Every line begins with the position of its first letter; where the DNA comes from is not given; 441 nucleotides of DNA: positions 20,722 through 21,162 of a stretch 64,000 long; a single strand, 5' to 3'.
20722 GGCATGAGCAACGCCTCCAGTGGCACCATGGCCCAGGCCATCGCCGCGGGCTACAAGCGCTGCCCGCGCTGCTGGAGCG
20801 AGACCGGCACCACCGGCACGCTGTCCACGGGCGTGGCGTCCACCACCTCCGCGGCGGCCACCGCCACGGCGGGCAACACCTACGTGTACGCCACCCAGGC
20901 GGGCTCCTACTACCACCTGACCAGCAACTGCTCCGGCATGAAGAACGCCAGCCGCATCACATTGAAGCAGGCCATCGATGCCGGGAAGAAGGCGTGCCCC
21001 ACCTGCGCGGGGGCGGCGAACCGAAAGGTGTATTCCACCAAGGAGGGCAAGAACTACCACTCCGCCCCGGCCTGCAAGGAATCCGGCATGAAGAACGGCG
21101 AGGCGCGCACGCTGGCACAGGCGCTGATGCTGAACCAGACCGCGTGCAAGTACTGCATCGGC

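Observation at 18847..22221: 1124-aa membrane protein with poly-(Asp-Gly-Tyr) head and 13 tandem His/Cys3 Zn-ribbon-like modules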

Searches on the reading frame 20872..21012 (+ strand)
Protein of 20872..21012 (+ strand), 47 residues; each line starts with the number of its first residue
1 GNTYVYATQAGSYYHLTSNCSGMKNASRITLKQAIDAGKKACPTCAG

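Call 8: search_solved_structures(query=A1, max_evalue=10, show_alignments=4)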
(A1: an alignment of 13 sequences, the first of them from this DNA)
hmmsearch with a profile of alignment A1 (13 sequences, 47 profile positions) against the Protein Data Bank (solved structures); distinct sequences matched with E-value up to 10: 1.
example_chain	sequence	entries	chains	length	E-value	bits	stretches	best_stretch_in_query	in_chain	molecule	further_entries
3v9h_A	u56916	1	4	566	1.5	12.2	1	10-46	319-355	Delta-1-pyrroline-5-carboxylate dehydrogenase, mitochondrial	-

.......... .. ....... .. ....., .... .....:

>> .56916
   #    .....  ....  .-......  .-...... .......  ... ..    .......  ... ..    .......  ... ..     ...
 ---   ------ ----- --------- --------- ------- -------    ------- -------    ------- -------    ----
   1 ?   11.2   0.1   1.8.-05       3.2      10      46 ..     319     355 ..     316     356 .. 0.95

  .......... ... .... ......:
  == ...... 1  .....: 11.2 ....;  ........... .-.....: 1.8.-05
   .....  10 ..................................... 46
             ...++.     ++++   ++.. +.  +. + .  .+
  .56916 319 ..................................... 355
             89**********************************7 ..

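Call 9: search_protein_families(library=pfam, alignment_id=A1, max_evalue=10)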
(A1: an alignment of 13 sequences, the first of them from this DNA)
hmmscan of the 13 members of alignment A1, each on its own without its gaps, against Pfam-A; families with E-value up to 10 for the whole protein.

A. member 1, seq(47 aa): 0 families

B. families by the number of members that match (of 13 scanned): 2 families
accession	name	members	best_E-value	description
PF17780.6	OCRE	1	0.0023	OCRE domain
PF02805.21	Ada_Zn_binding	1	0.043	Metal binding domain of Ada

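Call 43: search_protein_representatives(alignment_id=A3)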
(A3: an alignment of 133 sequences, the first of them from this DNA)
Query: 133 sequences, 47 profile positions. Proteins with E-value up to 0.001 (for the whole library): 7173; up to 1e-10: 793; up to 1e-30: 198. The best 150 are listed.
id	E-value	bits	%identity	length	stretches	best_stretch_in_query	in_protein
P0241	1.2e-240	793.8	-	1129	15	1-46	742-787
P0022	7.2e-221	730.4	-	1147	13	1-46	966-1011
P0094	4.3e-215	711.9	-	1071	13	2-46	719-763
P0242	5.8e-213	705.1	-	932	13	3-46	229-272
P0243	6.3e-209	692.2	-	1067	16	1-46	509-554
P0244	5.7e-207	685.9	-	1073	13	3-46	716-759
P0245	8.8e-206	682.1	-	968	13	1-47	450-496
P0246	5.9e-198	657.1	-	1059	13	1-46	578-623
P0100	7.5e-197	653.5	-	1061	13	1-47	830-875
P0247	9.2e-186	618.0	-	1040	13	1-46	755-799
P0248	2.0e-185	617.0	-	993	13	3-47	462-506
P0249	3.7e-179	596.9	-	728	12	1-46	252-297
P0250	1.5e-178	594.9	-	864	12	2-46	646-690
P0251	2.1e-171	572.0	-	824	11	5-47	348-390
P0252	3.8e-171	571.3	-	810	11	2-47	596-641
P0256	8.3e-161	538.2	-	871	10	2-47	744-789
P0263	1.3e-129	438.2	-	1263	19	3-46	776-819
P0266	1.7e-126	428.3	-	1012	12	4-47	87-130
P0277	2.3e-93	322.2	-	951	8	3-47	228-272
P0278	6.8e-89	307.9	-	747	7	4-46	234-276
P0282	6.6e-87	301.6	-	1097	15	4-46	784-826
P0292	8.0e-76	266.1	-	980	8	5-45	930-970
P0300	2.0e-70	248.8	-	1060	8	4-46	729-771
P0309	1.1e-66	236.8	-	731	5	5-46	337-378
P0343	7.9e-56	202.1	-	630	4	5-46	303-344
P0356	5.5e-47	173.8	-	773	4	5-47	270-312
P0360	5.2e-46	170.6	-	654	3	4-47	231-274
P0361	6.0e-46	170.5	-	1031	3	3-47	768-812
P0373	1.5e-43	162.7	-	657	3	3-46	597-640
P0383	4.6e-40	151.6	-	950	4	5-46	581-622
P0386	1.8e-39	149.7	-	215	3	4-47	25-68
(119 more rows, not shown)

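Call 44: search_protein_families(library=pfam, proteins=[P0361, P0383, P0356, P0360, P0373, P0300, P0292, P0277, P0343, P0309], max_evalue=0.0001)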
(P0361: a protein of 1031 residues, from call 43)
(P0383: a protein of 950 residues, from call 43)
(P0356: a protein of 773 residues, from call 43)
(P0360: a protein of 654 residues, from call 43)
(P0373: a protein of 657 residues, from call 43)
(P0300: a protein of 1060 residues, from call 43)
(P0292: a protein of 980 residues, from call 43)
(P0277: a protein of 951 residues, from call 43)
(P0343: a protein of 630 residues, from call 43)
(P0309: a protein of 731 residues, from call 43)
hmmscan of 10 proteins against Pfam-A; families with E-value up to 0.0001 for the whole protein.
P0361 (1031 aa): 3 families
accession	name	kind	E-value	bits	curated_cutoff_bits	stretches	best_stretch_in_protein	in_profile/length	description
PF14903.11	WG_beta_rep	-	2.1e-14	53.7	25.6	0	123-158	1-35/35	WG containing repeat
PF13306.12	LRR_5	-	8.3e-14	52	27.7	1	416-478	3-63/127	BspA type Leucine rich repeat region (6 copies)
PF11011.13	DUF2849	-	1.5e-06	29.3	22.5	0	767-825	11-71/86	Protein of unknown function (DUF2849)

P0383 (950 aa): 0 families

P0356 (773 aa): 0 families

P0360 (654 aa): 0 families

P0373 (657 aa): 0 families

P0300 (1060 aa): 0 families

P0292 (980 aa): 1 family
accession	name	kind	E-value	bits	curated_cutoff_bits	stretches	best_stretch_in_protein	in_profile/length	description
PF04886.17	PT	-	6.6e-29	99.6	26.2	4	126-156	6-36/36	PT disordered repeat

P0277 (951 aa): 0 families

P0343 (630 aa): 0 families

P0309 (731 aa): 0 families

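Call 61: search_solved_structures(query=A3, max_evalue=10, show_alignments=5)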
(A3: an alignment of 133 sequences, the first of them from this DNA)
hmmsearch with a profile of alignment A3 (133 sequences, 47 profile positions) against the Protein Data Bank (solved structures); distinct sequences matched with E-value up to 10: 5.
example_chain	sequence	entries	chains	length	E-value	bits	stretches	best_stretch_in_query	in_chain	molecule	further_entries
9e6q_Ai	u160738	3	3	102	0.28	14.6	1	27-45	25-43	Large ribosomal subunit protein eL43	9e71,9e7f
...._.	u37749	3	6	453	0.89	13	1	4-31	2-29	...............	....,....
6az3_D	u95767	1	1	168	1.2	12.5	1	15-37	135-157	60S ribosomal protein L11 (L5, L16)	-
8a3w_D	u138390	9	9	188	1.5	12.3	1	15-37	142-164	60S ribosomal protein L11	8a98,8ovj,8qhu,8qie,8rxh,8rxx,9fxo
3jcs_D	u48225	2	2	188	1.5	12.3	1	15-37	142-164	ribosomal protein L5 | uL5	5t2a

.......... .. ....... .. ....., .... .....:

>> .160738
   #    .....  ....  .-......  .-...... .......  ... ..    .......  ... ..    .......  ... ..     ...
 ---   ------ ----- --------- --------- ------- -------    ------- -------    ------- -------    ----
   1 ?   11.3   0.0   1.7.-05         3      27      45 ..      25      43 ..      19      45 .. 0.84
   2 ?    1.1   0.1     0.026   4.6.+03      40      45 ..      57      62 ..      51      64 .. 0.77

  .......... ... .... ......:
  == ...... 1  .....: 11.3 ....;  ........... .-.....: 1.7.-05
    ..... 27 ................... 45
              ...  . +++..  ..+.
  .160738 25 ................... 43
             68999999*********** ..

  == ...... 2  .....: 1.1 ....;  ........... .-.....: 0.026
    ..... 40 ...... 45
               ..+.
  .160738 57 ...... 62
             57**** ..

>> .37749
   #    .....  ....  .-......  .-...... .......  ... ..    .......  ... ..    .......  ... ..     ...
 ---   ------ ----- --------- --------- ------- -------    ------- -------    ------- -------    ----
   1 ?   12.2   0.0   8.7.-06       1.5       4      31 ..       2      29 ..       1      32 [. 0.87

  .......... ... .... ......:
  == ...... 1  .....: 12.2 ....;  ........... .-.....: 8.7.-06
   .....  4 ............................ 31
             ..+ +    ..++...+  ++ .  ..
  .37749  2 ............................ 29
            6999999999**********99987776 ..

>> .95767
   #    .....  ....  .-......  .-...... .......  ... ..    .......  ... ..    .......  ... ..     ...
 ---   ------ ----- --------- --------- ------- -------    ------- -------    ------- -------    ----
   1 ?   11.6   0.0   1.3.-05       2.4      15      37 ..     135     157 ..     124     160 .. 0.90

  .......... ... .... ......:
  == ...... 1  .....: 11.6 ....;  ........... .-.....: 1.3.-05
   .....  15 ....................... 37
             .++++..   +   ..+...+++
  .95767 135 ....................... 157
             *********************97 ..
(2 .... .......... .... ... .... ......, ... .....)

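Call 68: search_protein_families(library=pfam, alignment_id=A5, max_evalue=0.0001)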
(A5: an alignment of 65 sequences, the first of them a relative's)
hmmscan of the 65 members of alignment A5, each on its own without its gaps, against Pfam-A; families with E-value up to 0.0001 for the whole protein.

A. member 1, P0361 (1031 aa): 3 families
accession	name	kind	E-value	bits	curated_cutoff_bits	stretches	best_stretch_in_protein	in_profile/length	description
PF14903.11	WG_beta_rep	-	2.1e-14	53.7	25.6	0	123-158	1-35/35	WG containing repeat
PF13306.12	LRR_5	-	8.3e-14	52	27.7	1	416-478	3-63/127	BspA type Leucine rich repeat region (6 copies)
PF11011.13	DUF2849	-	1.5e-06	29.3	22.5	0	767-825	11-71/86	Protein of unknown function (DUF2849)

B. families by the number of members that match (of 65 scanned): 10 families
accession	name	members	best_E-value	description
PF04886.17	PT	2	6.6e-29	PT disordered repeat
PF03816.19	LytR_cpsA_psr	1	1.2e-30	LytR_cpsA_psr family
PF14903.11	WG_beta_rep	1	2.1e-14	WG containing repeat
PF13306.12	LRR_5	1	8.3e-14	BspA type Leucine rich repeat region (6 copies)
PF00041.27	fn3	1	1e-09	Fibronectin type III domain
PF22415.1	PSV_ORF131-like_dom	1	1.3e-06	PSV_Hypothetical protein ORF131-like domain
PF11011.13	DUF2849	1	1.5e-06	Protein of unknown function (DUF2849)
PF25059.1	FN3_DSCAM-DSCAML_C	1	1.3e-05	DSCAM/DSCAML C-terminal Fn3-like domain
PF01108.23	Tissue_fac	1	6.8e-05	Tissue factor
PF03977.18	OAD_beta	1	9e-05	Na+-transporting oxaloacetate decarboxylase beta subunit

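Call 76: find_encoding_contigs(protein=P0263, flank=5000, max_places=2)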
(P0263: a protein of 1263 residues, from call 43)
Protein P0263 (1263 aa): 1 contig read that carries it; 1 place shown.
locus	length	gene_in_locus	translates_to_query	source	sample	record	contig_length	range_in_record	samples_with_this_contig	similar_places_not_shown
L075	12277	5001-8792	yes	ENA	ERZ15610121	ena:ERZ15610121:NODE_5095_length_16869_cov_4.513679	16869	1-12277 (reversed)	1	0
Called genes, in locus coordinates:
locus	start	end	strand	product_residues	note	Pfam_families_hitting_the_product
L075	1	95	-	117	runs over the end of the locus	PF14520:HHH_5 (faint), PF12836:HHH_3, PF00633:HHH (faint)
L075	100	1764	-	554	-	PF00370:FGGY_N (weak), PF02782:FGGY_C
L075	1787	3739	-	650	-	PF00009:GTP_EFTU, PF22042:EF-G_D2 (weak), PF03764:EFG_IV, PF00679:EFG_C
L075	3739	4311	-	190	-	PF00156:Pribosyltran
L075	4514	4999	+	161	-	PF04542:Sigma70_r2, PF08281:Sigma70_r4_2, PF04545:Sigma70_r4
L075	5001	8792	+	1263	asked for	-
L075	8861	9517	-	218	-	PF01081:Aldolase, PF02581:TMP-TENI (faint)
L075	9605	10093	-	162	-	PF07155:ECF-ribofla_trS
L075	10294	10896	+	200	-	-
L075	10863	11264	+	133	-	PF09579:Spore_YtfJ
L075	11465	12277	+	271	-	?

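Call 77: find_encoding_contigs(protein=P0386, flank=5000, max_places=2)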
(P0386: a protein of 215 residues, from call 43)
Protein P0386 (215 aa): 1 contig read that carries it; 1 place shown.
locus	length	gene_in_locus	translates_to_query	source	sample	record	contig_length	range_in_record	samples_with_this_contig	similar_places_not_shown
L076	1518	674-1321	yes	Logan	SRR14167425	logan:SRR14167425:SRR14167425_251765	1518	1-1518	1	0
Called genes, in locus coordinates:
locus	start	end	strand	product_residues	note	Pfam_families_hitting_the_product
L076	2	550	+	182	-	?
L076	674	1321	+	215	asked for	-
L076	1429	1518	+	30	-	?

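Call 78: find_encoding_contigs(protein=P0282, flank=4000, max_places=1)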
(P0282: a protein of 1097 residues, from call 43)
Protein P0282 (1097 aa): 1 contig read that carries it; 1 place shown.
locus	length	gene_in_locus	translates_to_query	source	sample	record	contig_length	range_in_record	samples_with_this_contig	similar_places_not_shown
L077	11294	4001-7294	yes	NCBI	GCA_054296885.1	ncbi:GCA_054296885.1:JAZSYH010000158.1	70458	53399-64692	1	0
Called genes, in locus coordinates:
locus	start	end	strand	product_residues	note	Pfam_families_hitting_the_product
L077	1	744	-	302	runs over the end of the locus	PF04616:Glyco_hydro_43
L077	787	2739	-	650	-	PF00009:GTP_EFTU, PF22042:EF-G_D2 (weak), PF14492:EFG_III (weak), PF03764:EFG_IV, PF00679:EFG_C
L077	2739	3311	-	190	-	PF00156:Pribosyltran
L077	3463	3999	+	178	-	PF04542:Sigma70_r2, PF08281:Sigma70_r4_2, PF04545:Sigma70_r4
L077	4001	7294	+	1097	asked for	-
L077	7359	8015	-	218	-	PF01081:Aldolase, PF02581:TMP-TENI (faint)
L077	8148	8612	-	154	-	PF07155:ECF-ribofla_trS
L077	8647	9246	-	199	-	PF07155:ECF-ribofla_trS, PF12822:ECF_trnsprt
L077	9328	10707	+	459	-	PF00392:GntR, PF00155:Aminotran_1_2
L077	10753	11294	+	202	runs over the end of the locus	-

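Call 79: find_encoding_contigs(protein=P0266, flank=4000, max_places=1)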
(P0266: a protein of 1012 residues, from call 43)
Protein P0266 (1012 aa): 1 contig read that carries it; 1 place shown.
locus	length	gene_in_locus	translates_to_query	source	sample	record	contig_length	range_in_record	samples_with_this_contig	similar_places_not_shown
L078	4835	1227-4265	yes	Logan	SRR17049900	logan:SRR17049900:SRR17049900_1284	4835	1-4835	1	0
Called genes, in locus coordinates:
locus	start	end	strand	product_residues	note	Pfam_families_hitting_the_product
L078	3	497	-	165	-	?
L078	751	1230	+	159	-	PF04542:Sigma70_r2, PF08281:Sigma70_r4_2, PF04545:Sigma70_r4 (weak)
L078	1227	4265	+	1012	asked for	-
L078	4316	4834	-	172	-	?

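Call 80: find_encoding_contigs(protein=P0278, flank=4000, max_places=1)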
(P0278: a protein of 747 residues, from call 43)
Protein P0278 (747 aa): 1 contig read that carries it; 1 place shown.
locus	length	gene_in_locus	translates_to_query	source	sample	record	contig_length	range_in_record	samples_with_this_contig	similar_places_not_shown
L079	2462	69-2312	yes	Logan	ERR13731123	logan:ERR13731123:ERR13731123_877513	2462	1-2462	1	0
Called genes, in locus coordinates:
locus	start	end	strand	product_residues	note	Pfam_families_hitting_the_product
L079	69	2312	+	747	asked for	-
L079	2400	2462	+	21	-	?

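Call 81: find_encoding_contigs(protein=P0243, flank=4000, max_places=1)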
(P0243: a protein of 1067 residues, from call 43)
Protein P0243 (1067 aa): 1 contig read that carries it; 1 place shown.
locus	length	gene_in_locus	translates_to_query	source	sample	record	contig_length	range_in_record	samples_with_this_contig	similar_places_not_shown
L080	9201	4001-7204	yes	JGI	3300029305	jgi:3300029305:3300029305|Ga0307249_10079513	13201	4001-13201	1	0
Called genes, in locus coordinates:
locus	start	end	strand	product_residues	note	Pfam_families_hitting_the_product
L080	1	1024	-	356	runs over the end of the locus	PF00730:HhH-GPD, PF00633:HHH (faint), PF14815:NUDIX_4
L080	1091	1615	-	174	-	PF01476:LysM (faint)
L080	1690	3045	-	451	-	PF09587:PGA_cap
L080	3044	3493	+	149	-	-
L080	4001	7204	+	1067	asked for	-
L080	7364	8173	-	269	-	PF02811:PHP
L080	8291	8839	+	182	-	-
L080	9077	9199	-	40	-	?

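Call 104: find_encoding_contigs(protein=P0256, flank=4000, max_places=1)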
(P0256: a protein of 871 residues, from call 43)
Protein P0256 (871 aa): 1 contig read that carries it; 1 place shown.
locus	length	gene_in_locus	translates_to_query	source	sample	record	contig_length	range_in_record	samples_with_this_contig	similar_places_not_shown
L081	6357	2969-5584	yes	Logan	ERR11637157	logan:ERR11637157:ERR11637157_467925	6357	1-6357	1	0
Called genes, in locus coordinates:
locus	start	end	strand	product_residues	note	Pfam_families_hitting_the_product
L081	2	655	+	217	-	?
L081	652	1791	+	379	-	PF01168:Ala_racemase_N, PF00842:Ala_racemase_C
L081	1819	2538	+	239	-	PF03591:AzlC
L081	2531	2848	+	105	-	PF05437:AzlD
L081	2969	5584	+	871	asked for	-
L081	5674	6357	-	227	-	?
